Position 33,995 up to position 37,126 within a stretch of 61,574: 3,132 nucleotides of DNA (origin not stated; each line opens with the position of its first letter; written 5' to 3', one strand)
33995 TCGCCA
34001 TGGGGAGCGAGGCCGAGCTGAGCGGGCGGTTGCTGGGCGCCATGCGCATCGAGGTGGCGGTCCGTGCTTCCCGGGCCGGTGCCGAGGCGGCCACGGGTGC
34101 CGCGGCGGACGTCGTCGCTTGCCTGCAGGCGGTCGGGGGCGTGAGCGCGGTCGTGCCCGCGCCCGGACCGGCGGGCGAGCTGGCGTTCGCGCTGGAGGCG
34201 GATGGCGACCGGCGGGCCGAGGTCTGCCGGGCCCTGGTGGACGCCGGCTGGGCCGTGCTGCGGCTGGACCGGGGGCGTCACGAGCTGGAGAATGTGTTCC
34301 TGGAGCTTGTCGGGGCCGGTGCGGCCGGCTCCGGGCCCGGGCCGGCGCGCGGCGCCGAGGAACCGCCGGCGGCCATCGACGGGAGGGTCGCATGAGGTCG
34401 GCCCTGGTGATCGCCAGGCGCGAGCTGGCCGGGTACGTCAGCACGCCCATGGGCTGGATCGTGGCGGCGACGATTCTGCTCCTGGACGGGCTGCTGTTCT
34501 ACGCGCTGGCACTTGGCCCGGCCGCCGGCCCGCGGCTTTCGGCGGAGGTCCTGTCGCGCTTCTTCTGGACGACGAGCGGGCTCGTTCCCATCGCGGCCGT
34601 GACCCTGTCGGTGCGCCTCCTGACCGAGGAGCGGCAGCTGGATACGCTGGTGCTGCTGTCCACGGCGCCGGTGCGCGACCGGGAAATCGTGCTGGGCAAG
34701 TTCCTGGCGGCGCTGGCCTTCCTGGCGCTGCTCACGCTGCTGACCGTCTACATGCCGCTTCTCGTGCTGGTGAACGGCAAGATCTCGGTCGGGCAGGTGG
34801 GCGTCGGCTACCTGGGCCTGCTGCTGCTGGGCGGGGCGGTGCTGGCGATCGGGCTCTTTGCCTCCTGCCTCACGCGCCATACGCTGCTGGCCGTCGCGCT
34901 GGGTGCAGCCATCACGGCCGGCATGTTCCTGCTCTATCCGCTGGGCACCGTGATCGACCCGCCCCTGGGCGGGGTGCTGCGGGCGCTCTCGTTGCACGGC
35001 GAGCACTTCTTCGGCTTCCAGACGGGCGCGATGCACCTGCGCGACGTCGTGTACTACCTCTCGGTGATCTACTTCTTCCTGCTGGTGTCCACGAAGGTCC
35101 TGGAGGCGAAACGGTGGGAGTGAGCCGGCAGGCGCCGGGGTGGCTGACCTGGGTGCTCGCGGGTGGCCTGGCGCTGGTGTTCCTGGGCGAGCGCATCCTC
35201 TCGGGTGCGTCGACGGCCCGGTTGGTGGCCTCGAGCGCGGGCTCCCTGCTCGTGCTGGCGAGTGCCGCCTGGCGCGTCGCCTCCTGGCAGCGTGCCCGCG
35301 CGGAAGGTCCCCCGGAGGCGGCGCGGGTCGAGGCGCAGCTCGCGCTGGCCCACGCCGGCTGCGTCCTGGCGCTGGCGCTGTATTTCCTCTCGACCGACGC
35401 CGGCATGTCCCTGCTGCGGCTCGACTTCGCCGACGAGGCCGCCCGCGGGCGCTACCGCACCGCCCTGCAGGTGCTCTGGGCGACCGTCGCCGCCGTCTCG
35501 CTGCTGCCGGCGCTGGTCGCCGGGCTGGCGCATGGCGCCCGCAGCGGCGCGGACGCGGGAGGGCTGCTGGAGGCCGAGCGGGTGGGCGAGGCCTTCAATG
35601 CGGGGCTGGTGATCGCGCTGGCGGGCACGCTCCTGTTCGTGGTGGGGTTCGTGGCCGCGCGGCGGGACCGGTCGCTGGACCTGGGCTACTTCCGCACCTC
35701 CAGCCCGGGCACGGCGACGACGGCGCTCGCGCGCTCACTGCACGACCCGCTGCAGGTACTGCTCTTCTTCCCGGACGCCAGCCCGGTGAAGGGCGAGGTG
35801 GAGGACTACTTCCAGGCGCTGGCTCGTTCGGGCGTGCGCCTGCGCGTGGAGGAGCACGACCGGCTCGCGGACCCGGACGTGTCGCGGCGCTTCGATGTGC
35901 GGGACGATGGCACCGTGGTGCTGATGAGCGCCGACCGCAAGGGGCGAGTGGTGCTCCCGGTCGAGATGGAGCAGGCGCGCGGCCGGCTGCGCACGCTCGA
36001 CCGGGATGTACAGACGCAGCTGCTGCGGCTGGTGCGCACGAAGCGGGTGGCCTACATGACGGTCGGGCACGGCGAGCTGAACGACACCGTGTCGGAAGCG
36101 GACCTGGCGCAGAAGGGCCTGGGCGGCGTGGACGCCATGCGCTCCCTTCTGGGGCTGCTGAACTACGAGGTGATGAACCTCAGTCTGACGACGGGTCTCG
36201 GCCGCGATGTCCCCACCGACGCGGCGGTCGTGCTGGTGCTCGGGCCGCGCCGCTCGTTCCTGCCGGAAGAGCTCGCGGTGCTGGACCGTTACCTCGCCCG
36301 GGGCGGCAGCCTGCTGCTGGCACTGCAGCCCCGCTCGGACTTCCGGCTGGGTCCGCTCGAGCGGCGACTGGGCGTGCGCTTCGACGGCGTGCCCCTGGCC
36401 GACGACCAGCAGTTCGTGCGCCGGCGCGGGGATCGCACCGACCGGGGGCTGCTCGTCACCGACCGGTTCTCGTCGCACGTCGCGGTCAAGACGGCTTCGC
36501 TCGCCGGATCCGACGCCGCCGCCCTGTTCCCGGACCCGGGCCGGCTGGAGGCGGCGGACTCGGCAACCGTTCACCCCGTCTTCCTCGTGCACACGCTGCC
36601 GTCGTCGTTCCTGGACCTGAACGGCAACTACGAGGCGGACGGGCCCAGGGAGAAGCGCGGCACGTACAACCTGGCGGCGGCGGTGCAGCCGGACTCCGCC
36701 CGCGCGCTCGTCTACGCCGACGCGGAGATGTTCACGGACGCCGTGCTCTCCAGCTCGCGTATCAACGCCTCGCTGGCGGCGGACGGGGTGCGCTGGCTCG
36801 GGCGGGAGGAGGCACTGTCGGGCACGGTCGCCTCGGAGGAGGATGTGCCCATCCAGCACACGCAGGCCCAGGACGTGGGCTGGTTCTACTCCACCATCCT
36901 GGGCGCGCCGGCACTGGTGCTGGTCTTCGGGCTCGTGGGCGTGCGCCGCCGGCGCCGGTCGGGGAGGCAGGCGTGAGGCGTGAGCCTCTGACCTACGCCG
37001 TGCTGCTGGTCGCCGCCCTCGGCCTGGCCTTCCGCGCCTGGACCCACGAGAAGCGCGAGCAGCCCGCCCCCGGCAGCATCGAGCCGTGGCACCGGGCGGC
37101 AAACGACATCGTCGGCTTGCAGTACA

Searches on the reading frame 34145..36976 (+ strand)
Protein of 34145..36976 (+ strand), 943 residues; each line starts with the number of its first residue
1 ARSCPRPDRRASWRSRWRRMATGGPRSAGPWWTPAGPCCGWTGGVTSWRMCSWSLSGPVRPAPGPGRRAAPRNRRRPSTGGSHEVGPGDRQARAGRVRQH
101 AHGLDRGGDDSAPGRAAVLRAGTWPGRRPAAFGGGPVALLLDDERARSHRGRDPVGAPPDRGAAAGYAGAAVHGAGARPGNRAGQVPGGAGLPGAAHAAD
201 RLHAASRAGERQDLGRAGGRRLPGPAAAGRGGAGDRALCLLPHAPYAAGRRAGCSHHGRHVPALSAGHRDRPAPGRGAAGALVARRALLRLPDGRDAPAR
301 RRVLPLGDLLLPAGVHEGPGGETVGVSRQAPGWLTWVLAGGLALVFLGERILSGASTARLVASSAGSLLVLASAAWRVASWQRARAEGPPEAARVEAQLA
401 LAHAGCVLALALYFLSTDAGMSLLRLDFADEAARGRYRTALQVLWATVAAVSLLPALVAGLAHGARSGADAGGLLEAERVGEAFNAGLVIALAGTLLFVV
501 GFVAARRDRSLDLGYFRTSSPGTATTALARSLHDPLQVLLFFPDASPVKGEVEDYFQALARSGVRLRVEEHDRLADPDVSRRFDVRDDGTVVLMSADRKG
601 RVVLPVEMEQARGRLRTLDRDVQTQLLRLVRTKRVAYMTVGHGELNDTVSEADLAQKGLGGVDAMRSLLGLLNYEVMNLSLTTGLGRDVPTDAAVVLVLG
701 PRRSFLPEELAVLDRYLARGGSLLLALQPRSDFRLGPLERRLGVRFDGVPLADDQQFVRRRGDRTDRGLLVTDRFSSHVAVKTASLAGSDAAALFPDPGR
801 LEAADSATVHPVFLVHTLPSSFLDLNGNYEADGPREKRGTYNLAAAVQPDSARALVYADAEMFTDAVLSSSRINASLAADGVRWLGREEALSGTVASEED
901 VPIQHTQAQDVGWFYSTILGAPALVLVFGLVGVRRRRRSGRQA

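Call 31: search_protein_families(library=pfam, proteins=[window:34145-36976:+], max_evalue=0.001)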
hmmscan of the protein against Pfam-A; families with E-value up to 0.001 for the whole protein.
window:34145-36976:+ (943 aa): 2 families
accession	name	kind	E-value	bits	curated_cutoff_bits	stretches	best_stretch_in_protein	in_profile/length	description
PF09822.16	ABC_transp_aux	-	1.6e-10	41.1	34.7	1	633-867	2-263/288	ABC-type uncharacterized transport system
PF14258.12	DUF4350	-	0.00065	20.5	30.4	0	691-866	36-166/181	Domain of unknown function (DUF4350)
